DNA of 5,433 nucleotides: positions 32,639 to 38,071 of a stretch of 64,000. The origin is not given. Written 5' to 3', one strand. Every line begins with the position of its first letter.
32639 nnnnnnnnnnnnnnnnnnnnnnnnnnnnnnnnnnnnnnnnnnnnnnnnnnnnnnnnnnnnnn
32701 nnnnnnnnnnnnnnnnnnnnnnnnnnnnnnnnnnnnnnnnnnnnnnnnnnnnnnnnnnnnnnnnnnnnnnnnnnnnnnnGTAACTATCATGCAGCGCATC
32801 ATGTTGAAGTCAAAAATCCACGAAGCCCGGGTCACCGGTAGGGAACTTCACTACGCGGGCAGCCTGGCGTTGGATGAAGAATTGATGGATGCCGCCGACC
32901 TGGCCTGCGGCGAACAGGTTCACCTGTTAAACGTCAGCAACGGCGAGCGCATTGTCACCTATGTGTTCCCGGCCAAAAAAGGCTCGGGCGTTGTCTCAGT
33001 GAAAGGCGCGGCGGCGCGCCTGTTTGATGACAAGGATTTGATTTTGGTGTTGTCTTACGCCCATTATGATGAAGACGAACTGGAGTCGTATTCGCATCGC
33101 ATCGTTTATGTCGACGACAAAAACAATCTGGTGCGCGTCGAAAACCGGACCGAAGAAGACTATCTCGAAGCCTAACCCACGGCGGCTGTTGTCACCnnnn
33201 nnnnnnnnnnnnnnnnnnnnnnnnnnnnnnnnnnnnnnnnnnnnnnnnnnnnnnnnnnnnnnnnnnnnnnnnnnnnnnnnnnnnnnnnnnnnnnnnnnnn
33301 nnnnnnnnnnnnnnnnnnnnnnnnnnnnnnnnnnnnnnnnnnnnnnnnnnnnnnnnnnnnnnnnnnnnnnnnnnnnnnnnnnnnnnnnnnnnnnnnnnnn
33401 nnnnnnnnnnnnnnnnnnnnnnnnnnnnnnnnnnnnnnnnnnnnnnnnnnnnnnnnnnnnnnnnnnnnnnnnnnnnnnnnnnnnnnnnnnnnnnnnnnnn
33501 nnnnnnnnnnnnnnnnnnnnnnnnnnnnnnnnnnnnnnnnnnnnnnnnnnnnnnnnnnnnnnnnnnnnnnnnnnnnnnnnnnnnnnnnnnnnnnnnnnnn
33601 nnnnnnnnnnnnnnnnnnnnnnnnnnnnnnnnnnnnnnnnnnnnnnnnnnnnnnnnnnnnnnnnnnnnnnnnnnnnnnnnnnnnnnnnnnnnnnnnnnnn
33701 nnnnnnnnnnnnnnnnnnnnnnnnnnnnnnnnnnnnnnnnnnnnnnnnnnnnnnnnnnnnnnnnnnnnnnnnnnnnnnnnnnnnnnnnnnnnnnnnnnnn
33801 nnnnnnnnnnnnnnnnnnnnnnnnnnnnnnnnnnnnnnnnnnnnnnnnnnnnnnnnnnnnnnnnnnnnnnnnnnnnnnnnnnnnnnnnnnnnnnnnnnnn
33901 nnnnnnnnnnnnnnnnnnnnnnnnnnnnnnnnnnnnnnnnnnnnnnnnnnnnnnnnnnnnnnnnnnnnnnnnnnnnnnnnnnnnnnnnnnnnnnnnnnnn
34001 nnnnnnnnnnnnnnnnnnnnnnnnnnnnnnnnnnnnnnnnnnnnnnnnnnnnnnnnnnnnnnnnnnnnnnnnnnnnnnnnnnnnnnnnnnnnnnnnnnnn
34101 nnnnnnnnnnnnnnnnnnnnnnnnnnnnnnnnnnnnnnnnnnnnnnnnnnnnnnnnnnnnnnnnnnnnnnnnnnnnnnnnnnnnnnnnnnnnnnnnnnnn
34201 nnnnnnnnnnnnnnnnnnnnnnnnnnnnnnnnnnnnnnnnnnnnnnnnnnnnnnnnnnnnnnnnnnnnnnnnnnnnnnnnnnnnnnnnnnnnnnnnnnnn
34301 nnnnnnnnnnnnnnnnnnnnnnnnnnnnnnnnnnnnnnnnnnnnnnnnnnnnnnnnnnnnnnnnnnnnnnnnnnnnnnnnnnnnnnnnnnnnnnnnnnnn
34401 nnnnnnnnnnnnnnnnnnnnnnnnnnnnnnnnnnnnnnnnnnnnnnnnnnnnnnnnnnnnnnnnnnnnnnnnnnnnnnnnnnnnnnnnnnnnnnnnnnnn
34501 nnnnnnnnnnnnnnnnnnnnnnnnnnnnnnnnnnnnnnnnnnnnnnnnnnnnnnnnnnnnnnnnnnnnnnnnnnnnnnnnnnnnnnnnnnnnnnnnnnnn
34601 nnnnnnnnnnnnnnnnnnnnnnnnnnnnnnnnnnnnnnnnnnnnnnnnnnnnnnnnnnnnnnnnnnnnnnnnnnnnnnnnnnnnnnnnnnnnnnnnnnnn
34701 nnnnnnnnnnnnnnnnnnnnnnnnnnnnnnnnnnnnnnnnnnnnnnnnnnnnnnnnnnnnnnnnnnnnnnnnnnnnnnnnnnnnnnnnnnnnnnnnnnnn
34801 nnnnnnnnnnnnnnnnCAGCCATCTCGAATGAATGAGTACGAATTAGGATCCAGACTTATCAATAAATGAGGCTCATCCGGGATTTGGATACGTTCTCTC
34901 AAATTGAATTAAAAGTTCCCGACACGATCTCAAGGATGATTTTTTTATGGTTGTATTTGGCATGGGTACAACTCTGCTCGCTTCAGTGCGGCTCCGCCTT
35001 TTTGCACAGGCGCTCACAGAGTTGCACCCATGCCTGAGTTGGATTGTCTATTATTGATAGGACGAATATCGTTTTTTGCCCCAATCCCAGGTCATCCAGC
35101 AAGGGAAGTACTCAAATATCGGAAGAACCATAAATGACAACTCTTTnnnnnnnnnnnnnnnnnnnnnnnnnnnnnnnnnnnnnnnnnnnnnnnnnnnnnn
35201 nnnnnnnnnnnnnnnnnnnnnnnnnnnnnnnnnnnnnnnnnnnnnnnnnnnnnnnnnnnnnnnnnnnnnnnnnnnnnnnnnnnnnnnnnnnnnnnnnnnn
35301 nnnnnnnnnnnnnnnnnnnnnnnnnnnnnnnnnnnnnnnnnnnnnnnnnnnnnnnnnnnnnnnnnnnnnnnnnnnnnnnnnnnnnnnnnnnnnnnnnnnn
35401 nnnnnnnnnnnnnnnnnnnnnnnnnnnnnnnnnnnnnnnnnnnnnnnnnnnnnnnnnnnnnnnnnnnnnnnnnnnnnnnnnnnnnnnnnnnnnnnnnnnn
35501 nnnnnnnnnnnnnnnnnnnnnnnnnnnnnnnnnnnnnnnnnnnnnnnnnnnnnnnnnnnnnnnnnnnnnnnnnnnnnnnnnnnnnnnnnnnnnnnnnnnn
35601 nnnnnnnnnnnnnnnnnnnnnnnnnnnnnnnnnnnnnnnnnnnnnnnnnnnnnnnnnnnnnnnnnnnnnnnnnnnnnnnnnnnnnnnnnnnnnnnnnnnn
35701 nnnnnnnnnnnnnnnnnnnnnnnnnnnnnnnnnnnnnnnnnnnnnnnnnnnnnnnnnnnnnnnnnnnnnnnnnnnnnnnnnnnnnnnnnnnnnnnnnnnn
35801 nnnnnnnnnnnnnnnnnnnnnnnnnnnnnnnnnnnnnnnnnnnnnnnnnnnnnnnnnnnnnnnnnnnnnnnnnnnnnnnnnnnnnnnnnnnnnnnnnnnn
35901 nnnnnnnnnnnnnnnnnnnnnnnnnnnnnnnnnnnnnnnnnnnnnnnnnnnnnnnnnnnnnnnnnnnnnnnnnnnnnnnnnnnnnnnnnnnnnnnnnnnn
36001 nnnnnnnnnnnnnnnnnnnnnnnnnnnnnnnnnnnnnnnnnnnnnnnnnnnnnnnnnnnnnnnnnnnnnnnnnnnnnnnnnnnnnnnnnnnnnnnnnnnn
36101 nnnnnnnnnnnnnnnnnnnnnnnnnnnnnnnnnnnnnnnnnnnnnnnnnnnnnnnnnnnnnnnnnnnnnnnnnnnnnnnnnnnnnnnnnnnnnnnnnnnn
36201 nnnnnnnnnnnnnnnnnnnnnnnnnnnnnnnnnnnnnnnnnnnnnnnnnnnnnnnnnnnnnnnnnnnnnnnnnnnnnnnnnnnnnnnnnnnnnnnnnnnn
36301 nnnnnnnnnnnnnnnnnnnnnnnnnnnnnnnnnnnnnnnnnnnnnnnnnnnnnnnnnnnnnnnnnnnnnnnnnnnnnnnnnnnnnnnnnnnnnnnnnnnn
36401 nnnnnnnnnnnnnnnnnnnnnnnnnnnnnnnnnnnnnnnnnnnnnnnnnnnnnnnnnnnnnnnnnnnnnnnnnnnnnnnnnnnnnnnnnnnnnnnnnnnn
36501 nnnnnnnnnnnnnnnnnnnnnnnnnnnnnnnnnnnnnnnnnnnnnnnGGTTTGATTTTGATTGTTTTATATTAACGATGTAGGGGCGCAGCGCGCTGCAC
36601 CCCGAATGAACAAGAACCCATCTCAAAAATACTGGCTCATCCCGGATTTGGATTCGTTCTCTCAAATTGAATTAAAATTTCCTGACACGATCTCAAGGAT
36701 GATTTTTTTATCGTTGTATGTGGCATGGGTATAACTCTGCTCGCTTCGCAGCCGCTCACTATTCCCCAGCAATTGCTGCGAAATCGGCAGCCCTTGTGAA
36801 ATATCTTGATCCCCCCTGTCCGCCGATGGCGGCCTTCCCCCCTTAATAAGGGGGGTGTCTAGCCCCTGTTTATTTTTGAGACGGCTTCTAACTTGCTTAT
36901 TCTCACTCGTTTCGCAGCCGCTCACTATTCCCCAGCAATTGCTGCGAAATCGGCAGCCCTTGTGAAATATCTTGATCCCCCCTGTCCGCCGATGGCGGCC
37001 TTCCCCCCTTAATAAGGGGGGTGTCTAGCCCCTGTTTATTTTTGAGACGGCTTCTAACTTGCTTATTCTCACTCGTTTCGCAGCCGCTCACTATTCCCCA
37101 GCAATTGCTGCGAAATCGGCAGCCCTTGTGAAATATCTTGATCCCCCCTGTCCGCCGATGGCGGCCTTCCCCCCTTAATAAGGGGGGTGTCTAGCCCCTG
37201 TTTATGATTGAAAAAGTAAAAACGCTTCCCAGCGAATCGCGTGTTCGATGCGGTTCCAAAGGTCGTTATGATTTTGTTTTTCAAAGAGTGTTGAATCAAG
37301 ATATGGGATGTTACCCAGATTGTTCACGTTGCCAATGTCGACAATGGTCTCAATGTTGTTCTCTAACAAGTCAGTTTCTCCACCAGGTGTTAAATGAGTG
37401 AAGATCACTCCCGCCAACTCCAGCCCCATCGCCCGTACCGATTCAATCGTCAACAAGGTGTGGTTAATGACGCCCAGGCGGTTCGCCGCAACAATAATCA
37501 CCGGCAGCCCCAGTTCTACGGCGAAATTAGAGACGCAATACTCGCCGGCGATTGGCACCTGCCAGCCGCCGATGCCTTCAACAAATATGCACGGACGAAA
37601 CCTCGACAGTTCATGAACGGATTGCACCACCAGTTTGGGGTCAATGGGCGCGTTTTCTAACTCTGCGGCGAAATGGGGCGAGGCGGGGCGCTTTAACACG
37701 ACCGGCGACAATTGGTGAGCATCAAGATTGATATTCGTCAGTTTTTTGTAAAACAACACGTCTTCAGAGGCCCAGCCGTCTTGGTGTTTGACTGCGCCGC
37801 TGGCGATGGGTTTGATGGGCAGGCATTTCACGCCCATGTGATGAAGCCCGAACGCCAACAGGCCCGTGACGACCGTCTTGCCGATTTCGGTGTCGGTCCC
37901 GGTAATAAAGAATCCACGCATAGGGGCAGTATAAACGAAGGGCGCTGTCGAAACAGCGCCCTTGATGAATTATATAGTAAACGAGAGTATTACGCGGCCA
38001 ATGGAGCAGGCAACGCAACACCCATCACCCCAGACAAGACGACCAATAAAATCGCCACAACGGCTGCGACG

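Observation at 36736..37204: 166-bp tandem repeat array splitting bioA from bioD and ending at the bioD stop codon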

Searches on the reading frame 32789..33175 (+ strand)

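Call 4: search_protein_families(library=pfam, proteins=[window:32789-33175:+])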
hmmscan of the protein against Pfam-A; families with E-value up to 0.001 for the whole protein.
window:32789-33175:+ (128 aa): 1 family
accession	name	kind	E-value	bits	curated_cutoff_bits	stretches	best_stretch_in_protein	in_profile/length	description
PF02261.22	Asp_decarbox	-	8.3e-41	138.9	25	1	1-114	1-114/115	Aspartate decarboxylase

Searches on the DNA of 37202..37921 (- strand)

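Call 34: search_rna_families(sources=[L002, L005], threshold=evalue, max_evalue=1)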
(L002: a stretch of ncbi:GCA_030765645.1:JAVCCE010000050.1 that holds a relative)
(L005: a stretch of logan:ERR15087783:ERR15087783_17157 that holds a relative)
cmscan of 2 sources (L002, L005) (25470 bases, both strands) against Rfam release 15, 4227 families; matches with E-value up to 1: 4.
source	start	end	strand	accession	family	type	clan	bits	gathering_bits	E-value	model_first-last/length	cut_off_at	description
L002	6800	6880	-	RF03355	mir-2008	Gene; miRNA;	-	32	93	0.004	1-85/85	no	mir-2008 microRNA precursor family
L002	6799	6878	-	RF00911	mir-672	Gene; miRNA;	-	31.7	97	0.0062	1-81/81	no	mir-672 microRNA precursor family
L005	2409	2486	-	RF00021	Spot_42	Gene; sRNA;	-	26.6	80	0.24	1-115/115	no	Spot 42 RNA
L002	6805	6875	-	RF03261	mir-1759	Gene; miRNA;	-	26.4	58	0.38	1-75/75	no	mir-1759 microRNA precursor family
